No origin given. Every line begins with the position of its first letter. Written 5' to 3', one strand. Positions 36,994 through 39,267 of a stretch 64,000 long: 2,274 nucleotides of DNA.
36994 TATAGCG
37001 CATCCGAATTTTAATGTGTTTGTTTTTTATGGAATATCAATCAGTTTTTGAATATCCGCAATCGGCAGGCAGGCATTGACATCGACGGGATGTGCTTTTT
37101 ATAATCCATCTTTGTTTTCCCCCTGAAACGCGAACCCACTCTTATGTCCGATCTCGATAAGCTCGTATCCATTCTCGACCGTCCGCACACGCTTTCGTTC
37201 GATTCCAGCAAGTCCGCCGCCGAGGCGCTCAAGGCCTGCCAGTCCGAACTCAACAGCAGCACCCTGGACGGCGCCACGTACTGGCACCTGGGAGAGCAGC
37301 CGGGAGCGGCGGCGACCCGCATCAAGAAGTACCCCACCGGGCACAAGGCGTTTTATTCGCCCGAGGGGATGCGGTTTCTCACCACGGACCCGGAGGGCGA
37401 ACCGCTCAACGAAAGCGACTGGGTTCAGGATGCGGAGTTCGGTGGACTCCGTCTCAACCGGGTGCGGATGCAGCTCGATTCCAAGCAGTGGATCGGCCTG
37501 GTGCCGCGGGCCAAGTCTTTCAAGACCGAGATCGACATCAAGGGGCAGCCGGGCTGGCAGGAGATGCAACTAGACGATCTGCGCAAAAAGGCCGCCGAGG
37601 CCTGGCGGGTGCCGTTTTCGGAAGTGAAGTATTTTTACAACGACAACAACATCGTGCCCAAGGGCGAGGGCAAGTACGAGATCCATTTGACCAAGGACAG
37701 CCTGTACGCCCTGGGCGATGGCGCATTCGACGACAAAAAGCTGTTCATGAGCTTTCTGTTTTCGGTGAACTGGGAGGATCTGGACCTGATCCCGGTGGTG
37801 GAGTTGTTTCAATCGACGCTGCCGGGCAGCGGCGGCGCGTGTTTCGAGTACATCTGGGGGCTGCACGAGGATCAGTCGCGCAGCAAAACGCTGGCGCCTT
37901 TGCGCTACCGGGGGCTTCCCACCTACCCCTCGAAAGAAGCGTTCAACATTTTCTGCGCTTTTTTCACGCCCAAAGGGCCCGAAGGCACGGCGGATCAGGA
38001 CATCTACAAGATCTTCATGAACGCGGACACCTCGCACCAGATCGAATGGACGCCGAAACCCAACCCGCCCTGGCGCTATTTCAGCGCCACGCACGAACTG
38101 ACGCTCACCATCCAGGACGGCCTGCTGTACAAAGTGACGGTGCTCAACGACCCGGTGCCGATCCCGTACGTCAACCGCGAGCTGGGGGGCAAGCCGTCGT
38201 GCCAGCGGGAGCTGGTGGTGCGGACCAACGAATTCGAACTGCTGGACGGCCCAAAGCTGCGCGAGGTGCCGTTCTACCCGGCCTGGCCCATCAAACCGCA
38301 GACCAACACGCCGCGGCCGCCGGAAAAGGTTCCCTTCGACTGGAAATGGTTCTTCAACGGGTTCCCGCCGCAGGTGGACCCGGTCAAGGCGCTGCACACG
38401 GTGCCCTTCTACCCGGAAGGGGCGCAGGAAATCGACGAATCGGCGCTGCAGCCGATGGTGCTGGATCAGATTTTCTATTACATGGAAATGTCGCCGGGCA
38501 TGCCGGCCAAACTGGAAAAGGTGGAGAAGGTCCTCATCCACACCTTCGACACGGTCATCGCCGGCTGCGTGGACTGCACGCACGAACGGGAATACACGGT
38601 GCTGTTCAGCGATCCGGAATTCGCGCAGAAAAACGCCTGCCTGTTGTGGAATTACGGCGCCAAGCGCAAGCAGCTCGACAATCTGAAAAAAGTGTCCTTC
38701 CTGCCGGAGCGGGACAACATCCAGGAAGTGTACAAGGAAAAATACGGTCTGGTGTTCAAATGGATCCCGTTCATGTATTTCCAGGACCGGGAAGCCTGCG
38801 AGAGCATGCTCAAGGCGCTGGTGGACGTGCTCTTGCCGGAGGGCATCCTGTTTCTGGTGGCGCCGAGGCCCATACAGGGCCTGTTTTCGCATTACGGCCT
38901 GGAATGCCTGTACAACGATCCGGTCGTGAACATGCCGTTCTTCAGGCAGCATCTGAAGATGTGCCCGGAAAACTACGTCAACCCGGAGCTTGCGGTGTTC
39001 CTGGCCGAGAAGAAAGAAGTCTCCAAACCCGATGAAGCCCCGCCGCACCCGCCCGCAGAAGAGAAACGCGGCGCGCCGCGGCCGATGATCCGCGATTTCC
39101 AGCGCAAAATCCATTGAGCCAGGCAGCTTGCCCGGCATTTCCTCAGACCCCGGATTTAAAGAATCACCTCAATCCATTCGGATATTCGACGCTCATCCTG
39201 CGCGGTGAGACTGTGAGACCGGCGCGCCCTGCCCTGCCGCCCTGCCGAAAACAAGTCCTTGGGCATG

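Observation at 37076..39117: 657-aa protein of unknown family driven by a fully consensus sigma-70 promoter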

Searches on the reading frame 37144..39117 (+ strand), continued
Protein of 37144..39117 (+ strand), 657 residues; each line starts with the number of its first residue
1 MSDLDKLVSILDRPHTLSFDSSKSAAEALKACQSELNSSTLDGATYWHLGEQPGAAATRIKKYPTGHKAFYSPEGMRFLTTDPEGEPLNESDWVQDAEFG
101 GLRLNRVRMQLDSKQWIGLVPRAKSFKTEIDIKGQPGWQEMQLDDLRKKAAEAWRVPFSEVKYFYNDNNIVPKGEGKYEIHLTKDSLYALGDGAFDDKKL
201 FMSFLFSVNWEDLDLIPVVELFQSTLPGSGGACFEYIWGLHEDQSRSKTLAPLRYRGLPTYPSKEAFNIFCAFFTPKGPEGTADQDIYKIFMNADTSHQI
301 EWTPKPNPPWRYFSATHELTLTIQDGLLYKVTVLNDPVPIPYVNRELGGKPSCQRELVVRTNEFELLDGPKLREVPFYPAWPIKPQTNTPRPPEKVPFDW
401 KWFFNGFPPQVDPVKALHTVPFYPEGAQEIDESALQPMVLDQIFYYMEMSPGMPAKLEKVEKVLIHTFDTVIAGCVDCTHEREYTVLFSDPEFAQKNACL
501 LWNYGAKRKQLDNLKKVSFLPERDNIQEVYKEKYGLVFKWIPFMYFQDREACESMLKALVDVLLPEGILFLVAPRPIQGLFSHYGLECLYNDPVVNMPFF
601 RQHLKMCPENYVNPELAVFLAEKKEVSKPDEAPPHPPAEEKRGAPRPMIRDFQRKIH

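Call 68: search_protein_families(library=ncbifam, proteins=[L079:9008-9979:+, L079:14391-15635:+, L086:6590-8206:+, L086:8451-10397:-, L086:10409-12295:-, L079:6442-8538:+, L002:5700-7547:-, L069:6078-7280:+], max_evalue=0.001)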
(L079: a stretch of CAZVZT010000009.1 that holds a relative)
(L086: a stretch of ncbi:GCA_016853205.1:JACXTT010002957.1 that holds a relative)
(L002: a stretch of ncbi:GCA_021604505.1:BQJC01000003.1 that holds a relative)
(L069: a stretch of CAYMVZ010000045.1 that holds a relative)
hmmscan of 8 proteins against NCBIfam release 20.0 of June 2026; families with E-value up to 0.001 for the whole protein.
L079:9008-9979:+ (323 aa): 0 families

L079:14391-15635:+ (414 aa): 0 families

L086:6590-8206:+ (538 aa): 1 family
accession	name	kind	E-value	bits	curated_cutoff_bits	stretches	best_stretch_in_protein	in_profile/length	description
NF001911.0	PRK00685.1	equivalog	0.00015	21.3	144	1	216-287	3-69/228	metal-dependent hydrolase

L086:8451-10397:- (648 aa): 17 families
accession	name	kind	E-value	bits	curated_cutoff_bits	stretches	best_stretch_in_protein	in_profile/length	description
TIGR04479.1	bcpD_PhpK_rSAM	subfamily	4.6e-41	140.7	600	1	190-540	91-437/504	PhpK family radical SAM P-methyltransferase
TIGR03975.1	rSAM_ocin_1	subfamily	2.6e-33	115.4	281.85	1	204-547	122-468/606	RiPP maturation radical SAM C-methyltransferase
NF050148.1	rSAM_ApyD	equivalog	2.1e-27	95.8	750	1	206-507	70-363/645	RiPP biosynthesis radical SAM protein ApyD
TIGR04072.2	rSAM_ladder_B12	equivalog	5.6e-18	64.8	360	1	221-551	80-388/443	lipid biosynthesis B12-binding/radical SAM protein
TIGR02026.1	BchE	equivalog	6.2e-18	64.9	481.35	1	204-535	57-388/497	magnesium-protoporphyrin IX monomethyl ester anaerobic oxidative cyclase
TIGR04385.1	B12_rSAM_cofa1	equivalog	6.6e-18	65.1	450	1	231-516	90-369/438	B12 lower ligand biosynthesis radical SAM protein BzaD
TIGR03471.1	HpnJ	equivalog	2e-17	63.2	577.6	1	224-544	81-397/472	hopanoid biosynthesis associated radical SAM protein HpnJ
TIGR04013.1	B12_SAM_MJ_1487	hypoth_equivalog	3e-16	59.2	251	2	205-385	37-195/382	TIGR04013 family B12-binding domain/radical SAM domain-containing protein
NF038361.1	rSAM_Sden_1168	equivalog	1.5e-14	53.4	575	1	210-524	140-463/560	Sden_1168 family B12-binding radical SAM P-methyltransferase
TIGR04014.1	B12_SAM_MJ_0865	equivalog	8.7e-14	51.1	360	2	268-385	90-204/434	methyl-coenzyme M reductase glutamine C-methyltransferase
TIGR04367.1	HpnR_B12_rSAM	equivalog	3.3e-13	49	650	1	205-511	55-353/490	hopanoid C-3 methylase HpnR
TIGR04190.1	B12_SAM_Ta0216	equivalog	5.2e-09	35.2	500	1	213-315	82-181/554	TIGR04190 family B12-binding domain/radical SAM domain protein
NF040546.1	rSAM_CUAEP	equivalog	1.4e-08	33.9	500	1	213-507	50-338/468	CUAEP/CCAEP-tail radical SAM (seleno)protein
NF040542.1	rSAM_RCCLKC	equivalog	1.5e-07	31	450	1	209-509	47-349/423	arsinothricin biosynthesis radical SAM protein ArsL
NF045585.1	rSAM_slr0320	equivalog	1.6e-06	26.9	775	1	346-493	241-390/511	photosystem II high light acclimation radical SAM protein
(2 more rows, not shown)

L086:10409-12295:- (628 aa): 16 families
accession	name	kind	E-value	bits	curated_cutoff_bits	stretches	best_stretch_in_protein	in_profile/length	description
TIGR04479.1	bcpD_PhpK_rSAM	subfamily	5.9e-36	123.9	600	1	197-545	92-437/504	PhpK family radical SAM P-methyltransferase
TIGR03975.1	rSAM_ocin_1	subfamily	6.6e-36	124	281.85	1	210-545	122-460/606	RiPP maturation radical SAM C-methyltransferase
NF050148.1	rSAM_ApyD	equivalog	6.4e-25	87.6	750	1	202-512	61-363/645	RiPP biosynthesis radical SAM protein ApyD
TIGR03471.1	HpnJ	equivalog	8e-22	77.7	577.6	1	234-514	85-364/472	hopanoid biosynthesis associated radical SAM protein HpnJ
TIGR04385.1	B12_rSAM_cofa1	equivalog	8.7e-21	74.6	450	1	195-519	41-368/438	B12 lower ligand biosynthesis radical SAM protein BzaD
TIGR02026.1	BchE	equivalog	5.2e-19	68.5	481.35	1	205-512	52-362/497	magnesium-protoporphyrin IX monomethyl ester anaerobic oxidative cyclase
TIGR04072.2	rSAM_ladder_B12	equivalog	1.1e-16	60.5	360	1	207-541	49-374/443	lipid biosynthesis B12-binding/radical SAM protein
TIGR04014.1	B12_SAM_MJ_0865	equivalog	7.7e-16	57.9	360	1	212-514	34-335/434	methyl-coenzyme M reductase glutamine C-methyltransferase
NF038361.1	rSAM_Sden_1168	equivalog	7.6e-15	54.4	575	1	199-514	122-450/560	Sden_1168 family B12-binding radical SAM P-methyltransferase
TIGR04367.1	HpnR_B12_rSAM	equivalog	1e-13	50.7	650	1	194-487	43-325/490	hopanoid C-3 methylase HpnR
TIGR04013.1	B12_SAM_MJ_1487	hypoth_equivalog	1.4e-13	50.5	251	2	201-389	28-194/382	TIGR04013 family B12-binding domain/radical SAM domain-containing protein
NF040546.1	rSAM_CUAEP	equivalog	4.7e-09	35.5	500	1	274-521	100-346/468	CUAEP/CCAEP-tail radical SAM (seleno)protein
NF040542.1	rSAM_RCCLKC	equivalog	2.1e-07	30.5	450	1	213-487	45-322/423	arsinothricin biosynthesis radical SAM protein ArsL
TIGR04190.1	B12_SAM_Ta0216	equivalog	8.1e-07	28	500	1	237-511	100-390/554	TIGR04190 family B12-binding domain/radical SAM domain protein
TIGR04295.1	B12_rSAM_oligo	hypoth_equivalog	1.9e-05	23.5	400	1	275-468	126-314/422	TIGR04295 family B12-binding domain-containing radical SAM protein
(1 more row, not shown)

L079:6442-8538:+ (698 aa): 2 families
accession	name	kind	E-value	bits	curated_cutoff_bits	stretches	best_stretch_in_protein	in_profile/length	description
TIGR03471.1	HpnJ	equivalog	8.6e-07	28.2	577.6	1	271-433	202-352/472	hopanoid biosynthesis associated radical SAM protein HpnJ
TIGR04479.1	bcpD_PhpK_rSAM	subfamily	1.2e-05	23.9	600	1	267-429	242-392/504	PhpK family radical SAM P-methyltransferase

L002:5700-7547:- (615 aa): 15 families
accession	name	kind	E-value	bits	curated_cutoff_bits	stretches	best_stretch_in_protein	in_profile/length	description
TIGR03975.1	rSAM_ocin_1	subfamily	4.6e-182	606.7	281.85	1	6-609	2-606/606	RiPP maturation radical SAM C-methyltransferase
TIGR03471.1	HpnJ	equivalog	5.2e-19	68.5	577.6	1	134-427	75-363/472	hopanoid biosynthesis associated radical SAM protein HpnJ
NF050148.1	rSAM_ApyD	equivalog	6.5e-19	67.8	750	1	129-427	75-364/645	RiPP biosynthesis radical SAM protein ApyD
TIGR04385.1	B12_rSAM_cofa1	equivalog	1.4e-14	54.2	450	1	149-429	91-364/438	B12 lower ligand biosynthesis radical SAM protein BzaD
TIGR04014.1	B12_SAM_MJ_0865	equivalog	2.5e-14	52.9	360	2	367-429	274-336/434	methyl-coenzyme M reductase glutamine C-methyltransferase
TIGR02026.1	BchE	equivalog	1.2e-13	50.8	481.35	1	145-333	80-261/497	magnesium-protoporphyrin IX monomethyl ester anaerobic oxidative cyclase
TIGR04479.1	bcpD_PhpK_rSAM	subfamily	3e-12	45.7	600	1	127-429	109-409/504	PhpK family radical SAM P-methyltransferase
TIGR04072.2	rSAM_ladder_B12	equivalog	3.4e-12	45.8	360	1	147-431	89-351/443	lipid biosynthesis B12-binding/radical SAM protein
TIGR04367.1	HpnR_B12_rSAM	equivalog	7.1e-12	44.6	650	1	128-409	60-333/490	hopanoid C-3 methylase HpnR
TIGR04190.1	B12_SAM_Ta0216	equivalog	2.3e-10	39.7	500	1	144-286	96-241/554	TIGR04190 family B12-binding domain/radical SAM domain protein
TIGR04013.1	B12_SAM_MJ_1487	hypoth_equivalog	4e-10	39.1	251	1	180-308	90-197/382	TIGR04013 family B12-binding domain/radical SAM domain-containing protein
NF038361.1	rSAM_Sden_1168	equivalog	3.2e-08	32.6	575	1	124-424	136-446/560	Sden_1168 family B12-binding radical SAM P-methyltransferase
NF033712.0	B12_rSAM_KedN5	subfamily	4.6e-07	28.4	700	1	145-304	79-236/624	KedN5 family methylcobalamin-dependent radical SAM C-methyltransferase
TIGR04295.1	B12_rSAM_oligo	hypoth_equivalog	1.1e-05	24.4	400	1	182-384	124-316/422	TIGR04295 family B12-binding domain-containing radical SAM protein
TIGR03957.1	rSAM_HmdB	equivalog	0.00093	18.5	320.9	0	332-450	113-224/317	5,10-methenyltetrahydromethanopterin hydrogenase cofactor biosynthesis protein HmdB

L069:6078-7280:+ (400 aa): 3 families
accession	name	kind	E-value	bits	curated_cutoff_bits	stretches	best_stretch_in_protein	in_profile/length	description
NF000424.4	CfrAB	exception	0.00022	20.7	530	1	26-168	106-242/338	Cfr family 23S rRNA (adenine(2503)-C(8))-methyltransferase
NF038107.1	rSAM_NF038107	equivalog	0.0004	19.3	600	1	23-123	91-191/444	Cys-every-fifth radical SAM/SPASM peptide maturase CefB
NF038332.1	rSAM_rare_HxsC4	exception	0.00048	19.4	500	1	11-63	8-59/335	radical SAM protein HxsC4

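Call 74: find_encoding_contigs(protein=P0137, flank=8000, max_places=1)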
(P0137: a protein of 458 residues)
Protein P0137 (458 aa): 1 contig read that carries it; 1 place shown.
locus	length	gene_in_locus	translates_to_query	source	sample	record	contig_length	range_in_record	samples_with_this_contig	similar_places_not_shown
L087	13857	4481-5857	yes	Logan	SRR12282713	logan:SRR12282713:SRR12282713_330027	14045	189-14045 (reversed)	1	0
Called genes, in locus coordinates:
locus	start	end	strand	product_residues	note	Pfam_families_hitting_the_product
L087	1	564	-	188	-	?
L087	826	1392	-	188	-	-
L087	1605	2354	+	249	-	PF13640:2OG-FeII_Oxy_3 (weak)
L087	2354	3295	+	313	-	PF00144:Beta-lactamase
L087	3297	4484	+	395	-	PF00881:Nitroreductase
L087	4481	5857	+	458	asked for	-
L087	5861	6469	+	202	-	PF00583:Acetyltransf_1, PF13673:Acetyltransf_10, PF13508:Acetyltransf_7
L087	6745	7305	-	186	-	PF20329:DUF6624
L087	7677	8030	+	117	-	-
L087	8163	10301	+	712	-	PF07715:Plug, PF00593:TonB_dep_Rec_b-barrel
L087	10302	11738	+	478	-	PF12679:ABC2_membrane_2, PF12040:DUF3526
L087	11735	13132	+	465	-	PF12679:ABC2_membrane_2, PF12040:DUF3526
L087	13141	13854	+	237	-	PF00005:ABC_tran, PF13304:AAA_21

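Call 75: find_encoding_contigs(protein=P0124, flank=10000, max_places=1)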
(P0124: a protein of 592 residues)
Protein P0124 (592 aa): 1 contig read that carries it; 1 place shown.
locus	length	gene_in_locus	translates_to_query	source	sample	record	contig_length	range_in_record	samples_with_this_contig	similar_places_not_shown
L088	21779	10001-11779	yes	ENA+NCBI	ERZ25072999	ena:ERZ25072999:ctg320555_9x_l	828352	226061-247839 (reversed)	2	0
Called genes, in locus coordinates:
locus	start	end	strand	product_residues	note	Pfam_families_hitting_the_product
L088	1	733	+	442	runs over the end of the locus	-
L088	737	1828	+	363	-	PF02169:LPP20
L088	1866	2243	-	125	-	-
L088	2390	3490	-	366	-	PF13646:HEAT_2, PF03130:HEAT_PBS (faint), PF13646:HEAT_2 (weak)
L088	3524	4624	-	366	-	PF00514:Arm (faint), PF03130:HEAT_PBS (faint), PF13646:HEAT_2 (weak)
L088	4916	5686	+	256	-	PF03807:F420_oxidored, PF14748:P5CR_dimer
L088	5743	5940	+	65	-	-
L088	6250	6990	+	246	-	PF01464:SLT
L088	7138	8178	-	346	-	-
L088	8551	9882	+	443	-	PF00171:Aldedh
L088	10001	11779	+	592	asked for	-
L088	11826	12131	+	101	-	-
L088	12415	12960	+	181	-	PF00156:Pribosyltran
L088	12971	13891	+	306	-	PF02729:OTCace_N, PF00185:OTCace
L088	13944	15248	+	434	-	PF07969:Amidohydro_3 (weak), PF01979:Amidohydro_1, PF12890:DHOase, PF07969:Amidohydro_3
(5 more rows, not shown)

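Call 101: find_encoding_contigs(protein=P0295, flank=10000, max_places=2)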
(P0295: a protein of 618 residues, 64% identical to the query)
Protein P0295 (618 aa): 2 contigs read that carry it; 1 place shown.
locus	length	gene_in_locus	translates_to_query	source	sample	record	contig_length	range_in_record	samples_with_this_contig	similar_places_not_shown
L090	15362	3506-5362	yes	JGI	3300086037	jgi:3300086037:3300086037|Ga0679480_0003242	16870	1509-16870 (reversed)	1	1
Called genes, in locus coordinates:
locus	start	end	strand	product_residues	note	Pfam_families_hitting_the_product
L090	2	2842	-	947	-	?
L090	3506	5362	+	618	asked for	-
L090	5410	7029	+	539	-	PF12706:Lactamase_B_2 (weak)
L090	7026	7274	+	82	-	-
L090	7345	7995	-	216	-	PF13640:2OG-FeII_Oxy_3, PF13661:2OG-FeII_Oxy_4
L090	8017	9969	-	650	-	PF02310:B12-binding (weak), PF04055:Radical_SAM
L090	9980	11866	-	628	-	PF02310:B12-binding (weak), PF04055:Radical_SAM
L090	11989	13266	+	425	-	-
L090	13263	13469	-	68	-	-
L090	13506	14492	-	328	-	-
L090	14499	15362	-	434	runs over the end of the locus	-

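Call 102: find_encoding_contigs(protein=P0315, flank=10000, max_places=1)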
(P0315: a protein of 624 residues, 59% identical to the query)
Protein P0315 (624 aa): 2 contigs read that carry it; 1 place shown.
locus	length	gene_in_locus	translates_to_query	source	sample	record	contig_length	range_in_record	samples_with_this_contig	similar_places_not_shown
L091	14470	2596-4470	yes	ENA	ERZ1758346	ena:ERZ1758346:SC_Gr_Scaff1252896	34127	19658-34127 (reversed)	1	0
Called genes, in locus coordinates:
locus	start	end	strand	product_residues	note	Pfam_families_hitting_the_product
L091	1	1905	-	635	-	?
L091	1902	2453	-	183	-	PF00072:Response_reg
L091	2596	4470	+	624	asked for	-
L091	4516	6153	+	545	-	PF12706:Lactamase_B_2 (weak)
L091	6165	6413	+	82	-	-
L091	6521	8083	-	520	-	PF04675:DNA_ligase_A_N, PF01068:DNA_ligase_A_M, PF04679:DNA_ligase_A_C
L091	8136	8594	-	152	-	PF00293:NUDIX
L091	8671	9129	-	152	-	PF07303:Occludin_ELL (faint)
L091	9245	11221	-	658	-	PF02310:B12-binding (weak), PF04055:Radical_SAM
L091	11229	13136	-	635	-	PF02310:B12-binding (weak), PF04055:Radical_SAM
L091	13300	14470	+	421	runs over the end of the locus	-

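Call 107: find_encoding_contigs(protein=P0122, flank=10000, max_places=2)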
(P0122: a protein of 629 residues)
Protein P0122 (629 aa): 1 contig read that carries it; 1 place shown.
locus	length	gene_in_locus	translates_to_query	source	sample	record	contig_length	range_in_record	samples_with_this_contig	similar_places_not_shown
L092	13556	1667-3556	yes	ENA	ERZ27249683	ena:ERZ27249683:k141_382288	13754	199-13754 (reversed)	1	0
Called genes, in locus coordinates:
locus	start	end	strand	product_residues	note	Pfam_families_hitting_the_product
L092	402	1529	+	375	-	PF04055:Radical_SAM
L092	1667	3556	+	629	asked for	-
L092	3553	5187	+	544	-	-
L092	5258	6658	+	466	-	PF00890:FAD_binding_2 (weak), PF01134:GIDA (faint), PF01262:AlaDh_PNT_C (faint), PF01266:DAO (faint), PF07992:Pyr_redox_2, PF12831:FAD_oxidored, PF00070:Pyr_redox, PF02852:Pyr_redox_dim, +6 more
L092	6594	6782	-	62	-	-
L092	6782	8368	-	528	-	PF13365:Trypsin_2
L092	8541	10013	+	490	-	PF02386:TrkH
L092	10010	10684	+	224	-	PF02080:TrkA_C (faint), PF02254:TrkA_N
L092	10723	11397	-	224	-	-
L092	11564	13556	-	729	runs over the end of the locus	?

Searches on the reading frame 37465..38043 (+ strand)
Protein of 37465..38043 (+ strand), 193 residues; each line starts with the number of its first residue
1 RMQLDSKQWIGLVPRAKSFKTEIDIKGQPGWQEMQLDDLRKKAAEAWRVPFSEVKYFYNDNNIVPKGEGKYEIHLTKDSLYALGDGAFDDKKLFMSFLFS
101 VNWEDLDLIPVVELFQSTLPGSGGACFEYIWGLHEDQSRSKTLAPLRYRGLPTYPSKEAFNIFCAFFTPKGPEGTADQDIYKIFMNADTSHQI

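Call 97: search_solved_structures(query=A6, max_evalue=10, show_alignments=1)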
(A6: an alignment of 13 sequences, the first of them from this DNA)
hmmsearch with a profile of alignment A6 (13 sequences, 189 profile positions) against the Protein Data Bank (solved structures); distinct sequences matched with E-value up to 10: 0.
